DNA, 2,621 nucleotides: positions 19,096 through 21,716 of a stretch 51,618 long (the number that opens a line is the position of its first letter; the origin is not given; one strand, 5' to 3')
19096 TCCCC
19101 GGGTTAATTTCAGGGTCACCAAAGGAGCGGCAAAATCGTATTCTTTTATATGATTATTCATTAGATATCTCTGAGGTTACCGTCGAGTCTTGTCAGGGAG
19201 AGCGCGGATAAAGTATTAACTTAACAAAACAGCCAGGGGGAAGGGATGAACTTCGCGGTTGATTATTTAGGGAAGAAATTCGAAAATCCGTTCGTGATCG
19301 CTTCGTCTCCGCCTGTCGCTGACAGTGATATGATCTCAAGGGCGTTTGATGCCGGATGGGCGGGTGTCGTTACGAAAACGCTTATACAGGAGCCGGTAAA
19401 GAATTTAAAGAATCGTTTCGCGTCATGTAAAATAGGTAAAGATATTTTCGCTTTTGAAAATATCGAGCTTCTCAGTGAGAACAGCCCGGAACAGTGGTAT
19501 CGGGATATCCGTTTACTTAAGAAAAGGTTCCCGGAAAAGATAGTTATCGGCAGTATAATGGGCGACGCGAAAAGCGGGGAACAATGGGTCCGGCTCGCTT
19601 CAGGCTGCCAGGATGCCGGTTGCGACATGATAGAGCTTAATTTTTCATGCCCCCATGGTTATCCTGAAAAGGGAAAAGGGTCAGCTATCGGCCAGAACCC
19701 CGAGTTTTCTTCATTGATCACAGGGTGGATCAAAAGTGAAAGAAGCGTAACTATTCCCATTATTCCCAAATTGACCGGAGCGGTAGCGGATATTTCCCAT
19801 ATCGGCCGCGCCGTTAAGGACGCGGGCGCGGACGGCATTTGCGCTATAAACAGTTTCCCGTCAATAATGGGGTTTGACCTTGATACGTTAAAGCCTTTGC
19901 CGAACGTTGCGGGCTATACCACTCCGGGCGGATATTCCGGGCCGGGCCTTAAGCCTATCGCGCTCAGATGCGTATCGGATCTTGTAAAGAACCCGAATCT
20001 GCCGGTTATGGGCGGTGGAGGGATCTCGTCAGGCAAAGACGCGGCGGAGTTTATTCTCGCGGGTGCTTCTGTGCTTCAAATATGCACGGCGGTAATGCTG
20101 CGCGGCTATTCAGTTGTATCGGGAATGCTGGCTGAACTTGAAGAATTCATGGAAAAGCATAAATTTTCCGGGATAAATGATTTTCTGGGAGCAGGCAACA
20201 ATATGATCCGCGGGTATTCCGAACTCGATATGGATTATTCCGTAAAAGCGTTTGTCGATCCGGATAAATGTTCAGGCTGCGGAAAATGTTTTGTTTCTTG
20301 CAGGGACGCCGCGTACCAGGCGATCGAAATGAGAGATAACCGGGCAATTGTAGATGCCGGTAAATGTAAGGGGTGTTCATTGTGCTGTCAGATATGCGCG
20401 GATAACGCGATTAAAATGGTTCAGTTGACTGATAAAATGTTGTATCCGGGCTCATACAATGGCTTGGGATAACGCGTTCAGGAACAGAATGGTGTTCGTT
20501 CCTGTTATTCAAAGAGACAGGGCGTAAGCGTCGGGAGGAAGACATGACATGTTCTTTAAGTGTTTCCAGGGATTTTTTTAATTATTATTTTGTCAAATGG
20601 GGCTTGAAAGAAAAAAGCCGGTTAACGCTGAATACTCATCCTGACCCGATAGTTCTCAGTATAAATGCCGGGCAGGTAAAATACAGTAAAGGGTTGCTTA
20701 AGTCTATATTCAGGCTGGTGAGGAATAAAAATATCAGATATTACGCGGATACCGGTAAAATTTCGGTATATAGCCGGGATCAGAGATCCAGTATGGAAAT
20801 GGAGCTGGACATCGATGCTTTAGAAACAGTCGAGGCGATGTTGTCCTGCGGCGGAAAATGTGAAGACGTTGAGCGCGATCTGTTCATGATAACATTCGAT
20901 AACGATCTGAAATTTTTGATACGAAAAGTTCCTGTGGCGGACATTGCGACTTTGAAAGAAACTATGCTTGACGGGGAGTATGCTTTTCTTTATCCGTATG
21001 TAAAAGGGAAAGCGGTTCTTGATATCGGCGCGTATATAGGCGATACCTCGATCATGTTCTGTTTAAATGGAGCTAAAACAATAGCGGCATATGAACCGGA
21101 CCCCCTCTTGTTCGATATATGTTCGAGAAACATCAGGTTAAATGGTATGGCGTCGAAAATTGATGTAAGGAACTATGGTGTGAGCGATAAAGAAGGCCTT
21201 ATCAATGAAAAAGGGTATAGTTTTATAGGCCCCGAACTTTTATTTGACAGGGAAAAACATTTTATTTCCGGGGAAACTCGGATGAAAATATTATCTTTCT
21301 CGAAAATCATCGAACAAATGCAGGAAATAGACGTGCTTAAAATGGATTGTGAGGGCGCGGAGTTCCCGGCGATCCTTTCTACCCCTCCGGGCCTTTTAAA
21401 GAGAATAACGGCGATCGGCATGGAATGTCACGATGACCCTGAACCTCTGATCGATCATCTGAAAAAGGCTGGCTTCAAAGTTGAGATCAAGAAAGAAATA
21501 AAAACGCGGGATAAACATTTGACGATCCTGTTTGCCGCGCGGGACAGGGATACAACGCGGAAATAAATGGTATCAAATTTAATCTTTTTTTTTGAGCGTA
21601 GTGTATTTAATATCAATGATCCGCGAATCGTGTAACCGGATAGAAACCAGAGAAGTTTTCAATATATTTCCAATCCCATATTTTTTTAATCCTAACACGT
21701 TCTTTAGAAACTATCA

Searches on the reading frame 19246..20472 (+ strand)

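Call 7: search_protein_families(library=pfam, proteins=[window:19246-20472:+], max_evalue=0.01)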
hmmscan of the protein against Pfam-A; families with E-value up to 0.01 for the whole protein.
window:19246-20472:+ (408 aa): 7 families
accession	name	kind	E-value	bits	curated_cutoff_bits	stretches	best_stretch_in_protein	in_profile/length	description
PF01180.27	DHO_dh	-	4.4e-33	115.1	27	1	5-302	4-291/291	Dihydroorotate dehydrogenase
PF14697.11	Fer4_21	-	5.5e-12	46.1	35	1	335-391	1-59/59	4Fe-4S dicluster domain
PF13237.11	Fer4_10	-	2.8e-05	24.4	25.5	1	336-384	3-52/53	4Fe-4S dicluster domain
PF12837.12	Fer4_6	-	6.3e-05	23.2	25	1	336-357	3-21/24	4Fe-4S binding domain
PF00037.32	Fer4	-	0.00032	20.8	21.1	1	336-355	2-21/24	4Fe-4S binding domain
PF12838.12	Fer4_7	-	0.00068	20.5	27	1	341-387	1-51/52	4Fe-4S dicluster domain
PF12797.12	Fer4_2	-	0.003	17.9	24.5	1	336-352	4-20/22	4Fe-4S binding domain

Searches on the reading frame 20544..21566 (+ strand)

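Call 6: search_protein_families(library=ncbifam, proteins=[window:20544-21566:+], max_evalue=0.01)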
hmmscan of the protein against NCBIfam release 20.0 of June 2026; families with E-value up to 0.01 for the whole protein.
window:20544-21566:+ (340 aa): 5 families
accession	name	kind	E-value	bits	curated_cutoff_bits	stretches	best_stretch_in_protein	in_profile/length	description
TIGR01444.1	fkbM_fam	subfamily_domain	2e-22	80.2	37.7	1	158-296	2-143/143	FkbM family methyltransferase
NF004415.0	PRK05761.1-1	equivalog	0.00084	17.3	1289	1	27-124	327-429/883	DNA-directed DNA polymerase I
NF043040.1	corrin_prot_MT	hypoth_equivalog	0.00096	18.6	180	1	153-232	39-118/216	corrinoid protein-associated methyltransferase CpaM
NF011529.0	PRK14968.1-3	equivalog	0.0013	18.2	162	0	153-208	33-86/198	putative methyltransferase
TIGR00406.1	prmA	equivalog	0.0038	16.7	183.15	1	154-213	159-218/288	50S ribosomal protein L11 methyltransferase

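Call 7: search_protein_families(library=pfam, proteins=[window:20544-21566:+], max_evalue=0.01)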
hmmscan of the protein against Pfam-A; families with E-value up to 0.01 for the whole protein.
window:20544-21566:+ (340 aa): 3 families
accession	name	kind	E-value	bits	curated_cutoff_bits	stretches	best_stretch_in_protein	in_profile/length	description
PF05050.19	Methyltransf_21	-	2.4e-10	41.2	22.7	1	160-312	1-172/173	Methyltransferase FkbM domain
PF02475.24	TRM5-TYW2_MTfase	-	0.0031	17.9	28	0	154-209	36-92/164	TRM5/TYW2 methyltransferase domain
PF06325.19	PrmA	-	0.0036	17.3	22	1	154-210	161-217/296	Ribosomal protein L11 methyltransferase (PrmA)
